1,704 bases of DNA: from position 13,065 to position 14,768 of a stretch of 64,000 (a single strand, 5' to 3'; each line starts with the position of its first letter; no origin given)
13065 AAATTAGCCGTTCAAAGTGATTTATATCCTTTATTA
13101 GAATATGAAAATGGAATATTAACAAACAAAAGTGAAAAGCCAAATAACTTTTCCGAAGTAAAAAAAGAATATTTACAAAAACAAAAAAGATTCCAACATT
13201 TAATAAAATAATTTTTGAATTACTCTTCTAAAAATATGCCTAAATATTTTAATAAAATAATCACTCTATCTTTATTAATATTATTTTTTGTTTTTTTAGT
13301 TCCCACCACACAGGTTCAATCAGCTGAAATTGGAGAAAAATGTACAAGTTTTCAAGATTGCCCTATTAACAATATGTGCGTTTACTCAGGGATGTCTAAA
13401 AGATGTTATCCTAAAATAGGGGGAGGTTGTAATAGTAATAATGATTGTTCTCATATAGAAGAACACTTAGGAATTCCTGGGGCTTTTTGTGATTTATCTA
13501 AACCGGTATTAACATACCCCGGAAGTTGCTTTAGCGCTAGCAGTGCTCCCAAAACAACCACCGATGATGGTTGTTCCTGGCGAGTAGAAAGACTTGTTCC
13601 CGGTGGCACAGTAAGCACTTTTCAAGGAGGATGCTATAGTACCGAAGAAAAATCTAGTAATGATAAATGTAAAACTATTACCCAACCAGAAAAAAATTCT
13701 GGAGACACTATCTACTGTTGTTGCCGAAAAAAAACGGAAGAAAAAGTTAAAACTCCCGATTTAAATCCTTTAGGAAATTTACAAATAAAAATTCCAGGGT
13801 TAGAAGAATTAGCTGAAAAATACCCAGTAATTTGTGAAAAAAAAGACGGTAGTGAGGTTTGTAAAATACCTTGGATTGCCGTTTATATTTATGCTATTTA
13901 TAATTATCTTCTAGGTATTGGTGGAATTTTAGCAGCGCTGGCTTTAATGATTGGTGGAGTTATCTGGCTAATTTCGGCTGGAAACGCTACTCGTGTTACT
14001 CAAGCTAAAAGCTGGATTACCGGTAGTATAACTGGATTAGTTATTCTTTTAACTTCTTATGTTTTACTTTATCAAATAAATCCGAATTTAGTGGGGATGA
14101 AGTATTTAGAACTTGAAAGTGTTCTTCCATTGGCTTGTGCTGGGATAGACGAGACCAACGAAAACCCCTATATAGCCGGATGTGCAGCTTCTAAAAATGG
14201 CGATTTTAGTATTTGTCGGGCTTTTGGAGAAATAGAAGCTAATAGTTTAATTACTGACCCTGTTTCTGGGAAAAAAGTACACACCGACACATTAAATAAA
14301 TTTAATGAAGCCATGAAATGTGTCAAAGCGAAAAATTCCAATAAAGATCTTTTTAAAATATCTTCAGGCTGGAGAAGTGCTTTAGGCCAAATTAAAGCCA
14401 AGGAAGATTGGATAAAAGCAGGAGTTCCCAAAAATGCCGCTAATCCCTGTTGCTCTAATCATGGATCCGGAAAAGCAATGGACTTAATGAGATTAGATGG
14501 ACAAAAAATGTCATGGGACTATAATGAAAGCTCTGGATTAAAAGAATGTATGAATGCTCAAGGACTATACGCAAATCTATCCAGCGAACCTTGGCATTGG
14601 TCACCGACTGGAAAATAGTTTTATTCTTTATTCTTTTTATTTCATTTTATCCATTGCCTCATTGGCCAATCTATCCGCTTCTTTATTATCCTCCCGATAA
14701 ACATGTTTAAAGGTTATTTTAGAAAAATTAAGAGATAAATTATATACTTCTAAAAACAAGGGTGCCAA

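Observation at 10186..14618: POR alpha and beta genes interleaved with two paralogous Cys-rich T4SS-pilin-like genes, one fused to an M15 peptidase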

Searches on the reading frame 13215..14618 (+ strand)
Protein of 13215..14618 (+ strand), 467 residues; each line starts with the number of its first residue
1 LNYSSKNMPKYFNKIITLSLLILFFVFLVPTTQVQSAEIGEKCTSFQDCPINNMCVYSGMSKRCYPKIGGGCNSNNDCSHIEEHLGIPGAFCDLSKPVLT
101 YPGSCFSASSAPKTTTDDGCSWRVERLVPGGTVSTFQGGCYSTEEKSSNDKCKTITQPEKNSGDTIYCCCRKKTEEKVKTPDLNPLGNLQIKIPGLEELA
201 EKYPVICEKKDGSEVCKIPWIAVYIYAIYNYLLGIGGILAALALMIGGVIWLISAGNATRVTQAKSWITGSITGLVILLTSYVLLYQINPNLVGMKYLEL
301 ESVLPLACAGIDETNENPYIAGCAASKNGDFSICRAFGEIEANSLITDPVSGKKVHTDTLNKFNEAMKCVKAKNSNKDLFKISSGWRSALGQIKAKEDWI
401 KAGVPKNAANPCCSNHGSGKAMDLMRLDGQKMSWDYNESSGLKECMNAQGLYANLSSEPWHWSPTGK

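Call 3: search_protein_families(library=pfam, proteins=[window:13215-14618:+], max_evalue=0.1)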
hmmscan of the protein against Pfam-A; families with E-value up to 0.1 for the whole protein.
window:13215-14618:+ (467 aa): 3 families
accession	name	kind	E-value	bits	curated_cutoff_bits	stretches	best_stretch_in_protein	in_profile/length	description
PF18895.5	T4SS_pilin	-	3.7e-08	33.7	26.6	1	220-284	4-67/71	Type IV secretion system pilin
PF02557.22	VanY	-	0.013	15.7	25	0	355-463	4-128/132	D-alanyl-D-alanine carboxypeptidase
PF07331.16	TctB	-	0.092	13.4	29.1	0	214-286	67-129/137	Tripartite tricarboxylate transporter TctB family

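Call 4: search_protein_families(library=ncbifam, proteins=[window:13215-14618:+], max_evalue=0.1)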
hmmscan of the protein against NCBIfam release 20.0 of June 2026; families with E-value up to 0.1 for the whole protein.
window:13215-14618:+ (467 aa): 0 families

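Call 11: find_homologous_proteins(query=window:13215-14618:+, max_evalue=0.001)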
Query window:13215-14618:+ (467 aa): 157 proteins with E <= 0.001 among 7099 candidates; the best 120 are listed.
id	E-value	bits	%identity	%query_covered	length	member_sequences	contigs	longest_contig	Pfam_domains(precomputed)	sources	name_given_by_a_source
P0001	0.0e+0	1013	95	99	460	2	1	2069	PF18895.6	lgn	-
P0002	4.9e-188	644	60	99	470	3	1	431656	PF18895.6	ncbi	-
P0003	1.9e-154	533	53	99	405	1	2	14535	PF18895.6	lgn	-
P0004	3.8e-136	473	49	96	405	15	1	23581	-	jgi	-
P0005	1.7e-131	457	65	62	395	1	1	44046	-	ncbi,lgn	-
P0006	3.2e-130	453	66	59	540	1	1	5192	PF13529.14,PF18895.6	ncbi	-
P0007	4.1e-126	440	53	76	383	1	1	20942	-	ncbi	-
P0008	4.7e-123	429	59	69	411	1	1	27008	PF18895.6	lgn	-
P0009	3.1e-120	420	55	78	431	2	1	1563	-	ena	-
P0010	1.3e-118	415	45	97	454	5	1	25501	-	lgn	-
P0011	4.8e-118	413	54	76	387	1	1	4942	-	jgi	-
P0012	1.8e-117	411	46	96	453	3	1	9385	-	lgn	-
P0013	9.2e-117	409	61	62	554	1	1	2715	PF18895.6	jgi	jgi:hypothetical protein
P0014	3.7e-116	407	64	62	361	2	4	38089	-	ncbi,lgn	-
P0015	2.3e-111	391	44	96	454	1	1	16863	-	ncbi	-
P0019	2.3e-93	332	47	76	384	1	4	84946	PF02557.23,PF18895.6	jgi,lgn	-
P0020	1.7e-90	322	46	76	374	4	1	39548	PF18895.6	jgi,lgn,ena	-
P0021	8.6e-84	300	50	64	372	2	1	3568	PF18895.6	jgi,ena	-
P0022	1.5e-83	299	48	69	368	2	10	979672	PF18895.6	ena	-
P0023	9.5e-83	297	44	81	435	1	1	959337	PF18895.6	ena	-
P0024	1.2e-82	296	38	97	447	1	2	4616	PF18895.6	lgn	-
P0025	4.2e-82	294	50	61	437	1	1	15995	PF18895.6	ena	-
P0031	5.4e-80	287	48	61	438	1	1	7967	PF18895.6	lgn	-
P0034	5.3e-79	284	43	75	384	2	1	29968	PF18895.6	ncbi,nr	ncbi:MAG: hypothetical protein EOM88_01625 [Clostridia bacterium]|nr:hypothetical protein [Clostridi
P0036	6.4e-77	277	42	75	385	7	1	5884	PF18895.6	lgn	-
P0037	1.5e-76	276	37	99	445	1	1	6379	PF18895.6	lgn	-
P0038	3.2e-76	275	42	77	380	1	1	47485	PF18895.6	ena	-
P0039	8.2e-76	274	46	64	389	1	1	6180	PF02557.23,PF18895.6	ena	-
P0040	1.3e-75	273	46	80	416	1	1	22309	PF18895.6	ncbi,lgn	-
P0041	1.1e-74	270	43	75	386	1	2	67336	PF18895.6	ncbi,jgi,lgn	ncbi:MAG: hypothetical protein ACOX6C_01610 [Patescibacteria group bacterium]|jgi:hypothetical prote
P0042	2.3e-74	269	45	66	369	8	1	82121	PF18895.6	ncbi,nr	ncbi:MAG: hypothetical protein PHY76_00685 [Patescibacteria group bacterium]|nr:hypothetical protein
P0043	3.9e-74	268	42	75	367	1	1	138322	PF18895.6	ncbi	-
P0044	5.5e-74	268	43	75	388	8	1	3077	PF18895.6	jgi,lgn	-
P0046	1.7e-73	266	47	63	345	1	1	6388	PF18895.6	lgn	-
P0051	1.6e-71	260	45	74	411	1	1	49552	PF02557.23,PF18895.6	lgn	-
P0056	2.6e-69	252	43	66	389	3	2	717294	PF18895.6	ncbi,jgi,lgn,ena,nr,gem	ncbi:MAG: hypothetical protein JST_000104 [Candidatus Parcubacteria bacterium]|jgi:hypothetical prot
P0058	2.1e-66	243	37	95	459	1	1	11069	PF02557.23,PF18895.6,PF01427.23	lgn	-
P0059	2.1e-65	239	43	62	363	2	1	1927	PF18895.6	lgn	-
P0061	3.5e-65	239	57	41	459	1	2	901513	PF13529.14,PF18895.6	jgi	jgi:hypothetical protein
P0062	5.8e-65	238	39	79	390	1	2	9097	PF02557.23,PF18895.6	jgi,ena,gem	-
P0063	3.3e-64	235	44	64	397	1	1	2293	PF02557.23,PF18895.6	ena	-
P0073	2.9e-60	222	79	27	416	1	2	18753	PF02557.23,PF18895.6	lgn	-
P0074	1.0e-59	221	64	34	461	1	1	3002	PF18895.6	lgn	-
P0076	3.5e-59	219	71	29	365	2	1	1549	PF18895.6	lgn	-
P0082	3.5e-57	212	45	61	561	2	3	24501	PF18895.6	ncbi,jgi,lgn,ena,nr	ncbi:MAG TPA: pilin [bacterium]|nr:pilin [bacterium]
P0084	5.0e-57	212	37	84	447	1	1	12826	PF18895.6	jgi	-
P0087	1.6e-55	207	48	50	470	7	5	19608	PF00877.26,PF18895.6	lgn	-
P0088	6.6e-55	205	58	35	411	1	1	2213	PF18895.6,PF01510.31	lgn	-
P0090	2.2e-54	203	57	35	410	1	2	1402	PF18895.6,PF01510.31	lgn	-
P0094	4.4e-53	199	37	84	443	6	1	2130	PF18895.6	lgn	-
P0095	1.9e-52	197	35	84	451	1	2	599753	PF18895.6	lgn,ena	-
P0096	2.8e-52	196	68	27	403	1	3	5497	PF01551.30,PF18895.6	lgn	-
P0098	1.5e-50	190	60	31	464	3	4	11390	PF00877.26,PF18895.6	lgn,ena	-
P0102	7.5e-43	165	43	50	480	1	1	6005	PF13529.14,PF18895.6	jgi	-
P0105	2.5e-42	163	32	96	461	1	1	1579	PF18895.6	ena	-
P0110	4.9e-39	152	50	33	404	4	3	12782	PF13529.14,PF18895.6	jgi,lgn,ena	-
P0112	2.2e-36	144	57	26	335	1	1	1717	PF01551.30,PF18895.6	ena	-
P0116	3.3e-33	133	40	40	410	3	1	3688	PF18895.6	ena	-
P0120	2.6e-31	127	38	43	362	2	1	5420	PF18895.6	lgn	-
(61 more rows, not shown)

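Call 13: find_encoding_contigs(protein=P0002, flank=8000, max_places=3)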
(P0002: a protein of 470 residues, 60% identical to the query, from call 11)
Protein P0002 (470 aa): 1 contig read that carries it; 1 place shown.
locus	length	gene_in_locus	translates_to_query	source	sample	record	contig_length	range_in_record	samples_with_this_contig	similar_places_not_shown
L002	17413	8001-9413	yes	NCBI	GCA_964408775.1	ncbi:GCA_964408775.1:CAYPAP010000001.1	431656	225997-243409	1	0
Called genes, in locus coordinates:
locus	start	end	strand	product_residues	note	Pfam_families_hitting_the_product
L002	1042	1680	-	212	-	PF18884:TSP3_bac (weak)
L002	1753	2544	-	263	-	PF00398:RrnaAD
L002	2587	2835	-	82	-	PF12838:Fer4_7, PF00037:Fer4 (weak), PF12797:Fer4_2 (weak), PF12837:Fer4_6 (weak), PF13237:Fer4_10, PF14697:Fer4_21, PF13187:Fer4_9 (weak), PF00037:Fer4, +5 more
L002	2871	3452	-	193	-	PF01558:POR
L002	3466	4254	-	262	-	PF13462:Thioredoxin_4, PF01323:DSBA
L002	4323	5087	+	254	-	PF03372:Exo_endo_phos, PF14529:Exo_endo_phos_2 (faint)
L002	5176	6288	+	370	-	PF01855:POR_N, PF17147:PFOR_II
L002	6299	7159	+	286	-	PF18895:T4SS_pilin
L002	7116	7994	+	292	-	PF02775:TPP_enzyme_C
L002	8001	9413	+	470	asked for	PF18895:T4SS_pilin (faint)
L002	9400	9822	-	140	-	PF00075:RNase_H, PF13456:RVT_3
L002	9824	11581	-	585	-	PF01368:DHH, PF02272:DHHA1, PF17768:RecJ_OB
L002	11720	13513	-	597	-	PF00009:GTP_EFTU, PF01926:MMR_HSR1 (faint), PF03144:GTP_EFTU_D2, PF14492:EFG_III (weak), PF00679:EFG_C, PF06421:LepA_C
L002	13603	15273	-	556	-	PF03023:MurJ, PF13440:Polysacc_synt_3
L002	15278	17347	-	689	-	PF02629:CoA_binding, PF13380:CoA_binding_2, PF13607:Succ_CoA_lig, PF19045:Ligase_CoA_2, PF13549:ATP-grasp_5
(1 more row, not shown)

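Call 14: find_encoding_contigs(protein=P0004, flank=8000, max_places=3)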
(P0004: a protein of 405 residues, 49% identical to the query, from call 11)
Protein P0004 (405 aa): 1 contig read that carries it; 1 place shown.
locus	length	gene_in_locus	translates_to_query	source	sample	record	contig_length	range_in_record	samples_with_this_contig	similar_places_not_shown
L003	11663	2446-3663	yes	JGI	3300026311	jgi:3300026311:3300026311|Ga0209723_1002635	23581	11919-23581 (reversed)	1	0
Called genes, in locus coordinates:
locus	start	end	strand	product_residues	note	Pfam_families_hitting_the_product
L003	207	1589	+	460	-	PF18895:T4SS_pilin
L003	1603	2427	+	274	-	PF02775:TPP_enzyme_C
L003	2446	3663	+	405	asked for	-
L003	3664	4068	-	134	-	PF00075:RNase_H, PF13456:RVT_3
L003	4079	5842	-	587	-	PF01368:DHH, PF02272:DHHA1, PF17768:RecJ_OB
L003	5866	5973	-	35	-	-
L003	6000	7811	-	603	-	PF00009:GTP_EFTU, PF01926:MMR_HSR1 (weak), PF03144:GTP_EFTU_D2, PF22042:EF-G_D2 (faint), PF00679:EFG_C, PF06421:LepA_C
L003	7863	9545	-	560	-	PF03023:MurJ, PF13440:Polysacc_synt_3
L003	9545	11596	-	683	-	PF02629:CoA_binding, PF13380:CoA_binding_2, PF13607:Succ_CoA_lig, PF19045:Ligase_CoA_2, PF13549:ATP-grasp_5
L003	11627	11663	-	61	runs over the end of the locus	-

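Call 15: find_encoding_contigs(protein=P0005, flank=8000, max_places=3)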
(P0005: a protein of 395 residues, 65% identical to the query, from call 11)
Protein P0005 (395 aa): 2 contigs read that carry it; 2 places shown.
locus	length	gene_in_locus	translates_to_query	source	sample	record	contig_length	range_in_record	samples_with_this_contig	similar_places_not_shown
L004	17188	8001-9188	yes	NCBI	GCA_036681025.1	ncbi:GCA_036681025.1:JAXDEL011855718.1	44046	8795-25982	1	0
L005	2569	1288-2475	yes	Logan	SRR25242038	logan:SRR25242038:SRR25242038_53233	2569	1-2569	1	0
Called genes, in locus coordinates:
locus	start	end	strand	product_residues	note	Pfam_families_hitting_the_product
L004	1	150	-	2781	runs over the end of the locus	PF02018:CBM_4_9 (faint)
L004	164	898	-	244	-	-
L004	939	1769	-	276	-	PF00398:RrnaAD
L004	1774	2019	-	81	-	PF00037:Fer4 (weak), PF12797:Fer4_2 (weak), PF13237:Fer4_10, PF14697:Fer4_21, PF12838:Fer4_7, PF13187:Fer4_9, PF25160:LdpA_Fe-S-bd (weak), PF00037:Fer4, +3 more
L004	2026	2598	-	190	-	PF01558:POR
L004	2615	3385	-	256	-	PF13462:Thioredoxin_4, PF01323:DSBA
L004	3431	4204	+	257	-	PF03372:Exo_endo_phos, PF14529:Exo_endo_phos_2 (faint)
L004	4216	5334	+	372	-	PF01855:POR_N, PF17147:PFOR_II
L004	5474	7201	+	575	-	PF18895:T4SS_pilin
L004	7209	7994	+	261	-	PF02775:TPP_enzyme_C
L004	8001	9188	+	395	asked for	-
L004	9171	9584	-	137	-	PF00075:RNase_H, PF13456:RVT_3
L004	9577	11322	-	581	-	PF01368:DHH, PF02272:DHHA1, PF17768:RecJ_OB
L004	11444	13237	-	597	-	PF00009:GTP_EFTU, PF01926:MMR_HSR1 (weak), PF03144:GTP_EFTU_D2 (weak), PF14492:EFG_III (faint), PF00679:EFG_C, PF06421:LepA_C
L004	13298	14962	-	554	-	PF03023:MurJ, PF13440:Polysacc_synt_3 (weak)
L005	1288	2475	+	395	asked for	-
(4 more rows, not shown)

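Call 19: search_solved_structures(query=A1, max_evalue=1, show_alignments=2)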
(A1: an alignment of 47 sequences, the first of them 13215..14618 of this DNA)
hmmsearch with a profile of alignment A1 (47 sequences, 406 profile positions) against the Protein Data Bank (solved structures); distinct sequences matched with E-value up to 1: 16.
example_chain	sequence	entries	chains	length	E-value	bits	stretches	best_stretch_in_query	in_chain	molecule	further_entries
4mur_A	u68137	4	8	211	3e-08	36.4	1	278-404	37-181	D,D-dipeptidase/D,D-carboxypeptidase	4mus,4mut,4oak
4nt9_B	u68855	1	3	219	1.1e-06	31.3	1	253-405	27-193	Putative uncharacterized protein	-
4ox5_A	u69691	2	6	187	4e-06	29.4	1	322-405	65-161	LdcB LD-carboxypeptidase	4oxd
4d0y_A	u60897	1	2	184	4e-06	29.4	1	322-405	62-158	DACB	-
4ox3_A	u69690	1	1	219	9.6e-06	28.2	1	287-405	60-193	Putative carboxypeptidase YodJ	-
4mph_A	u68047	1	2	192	2.4e-05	26.8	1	291-403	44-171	D-alanyl-D-alanine carboxypeptidase family protein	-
4jid_A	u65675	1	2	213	2.5e-05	26.8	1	290-403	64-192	D-alanyl-D-alanine carboxypeptidase family protein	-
2vo9_A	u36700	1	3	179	4.4e-05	26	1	304-390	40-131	L-ALANYL-D-GLUTAMATE PEPTIDASE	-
6akv_A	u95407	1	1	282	0.0007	22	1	293-390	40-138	LysB4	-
5hnm_A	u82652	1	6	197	0.0027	20.1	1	320-404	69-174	D-alanyl-D-alanine carboxypeptidase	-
5zhf_A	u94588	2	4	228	0.0031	19.9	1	320-404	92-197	D-alanyl-D-alanine carboxypeptidase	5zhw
6a6a_A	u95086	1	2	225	0.0032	19.9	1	320-404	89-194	D-alanyl-D-alanine carboxypeptidase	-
4f78_A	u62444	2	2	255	0.0081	18.5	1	299-402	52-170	D,D-dipeptidase/D,D-carboxypeptidase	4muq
8q2g_A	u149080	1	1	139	0.17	14.2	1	318-391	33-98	Peptidoglycan L-alanyl-D-glutamate endopeptidase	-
23ri_A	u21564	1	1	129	0.38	13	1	318-389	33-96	Peptidase M15C domain-containing protein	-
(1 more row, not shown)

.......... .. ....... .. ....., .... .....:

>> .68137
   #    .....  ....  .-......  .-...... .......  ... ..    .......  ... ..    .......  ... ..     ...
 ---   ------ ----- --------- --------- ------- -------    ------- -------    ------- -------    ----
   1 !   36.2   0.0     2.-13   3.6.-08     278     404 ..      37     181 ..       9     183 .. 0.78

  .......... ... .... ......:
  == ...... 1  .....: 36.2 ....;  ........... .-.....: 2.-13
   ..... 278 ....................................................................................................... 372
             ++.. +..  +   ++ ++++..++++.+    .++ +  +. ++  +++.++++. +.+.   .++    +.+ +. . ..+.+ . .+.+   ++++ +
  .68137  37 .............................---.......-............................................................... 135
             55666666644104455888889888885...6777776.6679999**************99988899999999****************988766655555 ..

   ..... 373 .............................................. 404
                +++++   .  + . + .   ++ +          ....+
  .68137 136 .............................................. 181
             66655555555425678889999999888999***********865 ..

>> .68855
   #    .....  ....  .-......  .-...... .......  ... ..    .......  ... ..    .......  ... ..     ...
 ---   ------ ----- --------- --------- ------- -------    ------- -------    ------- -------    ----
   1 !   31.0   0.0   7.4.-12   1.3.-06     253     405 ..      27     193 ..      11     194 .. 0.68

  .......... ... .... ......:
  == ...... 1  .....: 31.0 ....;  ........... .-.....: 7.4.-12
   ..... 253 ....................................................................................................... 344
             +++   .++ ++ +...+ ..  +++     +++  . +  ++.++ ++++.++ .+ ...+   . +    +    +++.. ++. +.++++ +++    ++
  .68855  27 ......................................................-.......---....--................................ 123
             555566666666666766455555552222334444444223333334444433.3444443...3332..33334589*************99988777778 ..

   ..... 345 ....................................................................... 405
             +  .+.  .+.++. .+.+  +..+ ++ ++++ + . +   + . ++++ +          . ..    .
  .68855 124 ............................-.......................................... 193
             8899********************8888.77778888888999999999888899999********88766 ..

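Call 27: predict_structure(alignment_id=A1)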
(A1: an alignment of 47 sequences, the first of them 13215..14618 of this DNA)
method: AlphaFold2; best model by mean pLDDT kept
length: 467 residues; sequences in the alignment: 47
mean_pLDDT: 77.7   pTM: 0.41
mean pLDDT of the five models: 77.7, 77.0, 74.8, 74.6, 73.6
residues with pLDDT >= 90: 164; 70-90: 171; 50-70: 59; < 50: 73
segments of 3 or more residues with pLDDT < 50: 29-39, 68-75, 80-82, 86-90, 92-110, 176-180, 184-187, 302-311
pLDDT, mean of each block of 10 residues (from residue 1): 51 79 69 43 74 71 63 43 47 45 42 80 89 81 92 92 94 60 49 73 78 70 74 82 86 84 84 84 78 65 43 66 93 91 92 97 98 98 96 95 93 93 98 98 98 93 93
secondary structure, 60 per line:
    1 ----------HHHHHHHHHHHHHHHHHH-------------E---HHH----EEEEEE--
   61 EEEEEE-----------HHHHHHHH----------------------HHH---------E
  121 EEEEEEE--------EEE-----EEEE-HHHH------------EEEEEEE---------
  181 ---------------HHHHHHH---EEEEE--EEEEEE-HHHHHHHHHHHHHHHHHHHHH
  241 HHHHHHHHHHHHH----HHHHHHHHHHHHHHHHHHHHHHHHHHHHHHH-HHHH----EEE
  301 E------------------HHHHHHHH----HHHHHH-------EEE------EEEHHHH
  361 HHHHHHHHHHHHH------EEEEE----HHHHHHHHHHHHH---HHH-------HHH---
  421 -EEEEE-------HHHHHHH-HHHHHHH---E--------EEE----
elements in order: H11-28 E53-58 E61-66 H78-85 E120-127 E136-138 E144-147 H149-152 E165-171 H196-202 E206-210 E213-218 H220-253 H258-288 H290-293 E298-301 H320-327 H332-337 E345-347 E354-356 H357-373 E380-384 H389-401 E422-426 H434-440 H442-448 E461-463

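Call 30: fold_search(model_id=the predicted structure, library=pdb)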
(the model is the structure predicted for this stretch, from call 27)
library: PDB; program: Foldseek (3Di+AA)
matches with E <= 10: 120; with E <= 0.001: 14
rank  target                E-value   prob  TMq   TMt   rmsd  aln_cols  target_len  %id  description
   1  4mus_A                1.0e-05  1.00  0.23  0.54   3.4       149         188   19  Crystal structure of vancomycin resistance D,D-dipeptidase/D,D-pentapeptidase VanXYc D59S mutant in complex with D-Ala (released 2013-10-09)
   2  4oak_A                1.3e-05  1.00  0.22  0.49   4.5       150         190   19  Crystal structure of vancomycin resistance D,D-dipeptidase/D,D-pentapeptidase VanXYc D59S mutant in complex with D-Ala (released 2014-01-15)
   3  4mut_A                2.6e-05  1.00  0.23  0.54   3.7       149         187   19  Crystal structure of vancomycin resistance D,D-dipeptidase/D,D-pentapeptidase VanXYc D59S mutant in complex with D-Ala (released 2013-10-09)
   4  4mur_A                3.1e-05  1.00  0.23  0.54   3.7       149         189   19  Crystal structure of vancomycin resistance D,D-dipeptidase/D,D-pentapeptidase VanXYc D59S mutant (released 2013-10-02)
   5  4mut_B                3.1e-05  1.00  0.23  0.53   4.1       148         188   19  Crystal structure of vancomycin resistance D,D-dipeptidase/D,D-pentapeptidase VanXYc D59S mutant in complex with D-Ala (released 2013-10-09)
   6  4ox3                  1.0e-04  1.00  0.23  0.47   3.3       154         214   16  Structure of the LdcB LD-carboxypeptidase reveals the molecular basis of peptidoglycan recognition (released 2014-06-11)
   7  4mph_A                1.0e-04  1.00  0.23  0.54   3.7       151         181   18  Crystal structure of BaLdcB / VanY-like L,D-carboxypeptidase Zinc(II)-bound (released 2013-09-25)
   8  5hnm_C                1.9e-04  1.00  0.22  0.53   4.4       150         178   15  Crystal structure of vancomycin resistance D,D-pentapeptidase VanY E175A mutant from VanB-type resistance cassette in  (released 2016-02-10)
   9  5hnm_A                2.3e-04  1.00  0.21  0.49   5.2       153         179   17  Crystal structure of vancomycin resistance D,D-pentapeptidase VanY E175A mutant from VanB-type resistance cassette in  (released 2016-02-10)
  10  4f78                  2.4e-04  1.00  0.23  0.41   3.5       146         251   19  Crystal Structure of Vancomycin Resistance D,D-dipeptidase VanXYg (released 2012-05-23)
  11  5hnm_E                5.1e-04  1.00  0.22  0.54   4.1       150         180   16  Crystal structure of vancomycin resistance D,D-pentapeptidase VanY E175A mutant from VanB-type resistance cassette in  (released 2016-02-10)
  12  6a6a_A                5.7e-04  1.00  0.21  0.50   4.0       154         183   17  VanYB in complex with D-Alanine (released 2018-09-05)
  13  5hnm_B                6.0e-04  1.00  0.21  0.50   4.6       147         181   16  Crystal structure of vancomycin resistance D,D-pentapeptidase VanY E175A mutant from VanB-type resistance cassette in  (released 2016-02-10)
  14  4d0y_A                9.0e-04  1.00  0.19  0.45   3.4       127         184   20  Crystal structure of DacB from Streptococcus pneumoniae D39 (released 2014-08-06)
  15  4ox5                  1.3e-03  1.00  0.19  0.45   3.6       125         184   23  Structure of the LdcB LD-carboxypeptidase reveals the molecular basis of peptidoglycan recognition (released 2014-05-21)
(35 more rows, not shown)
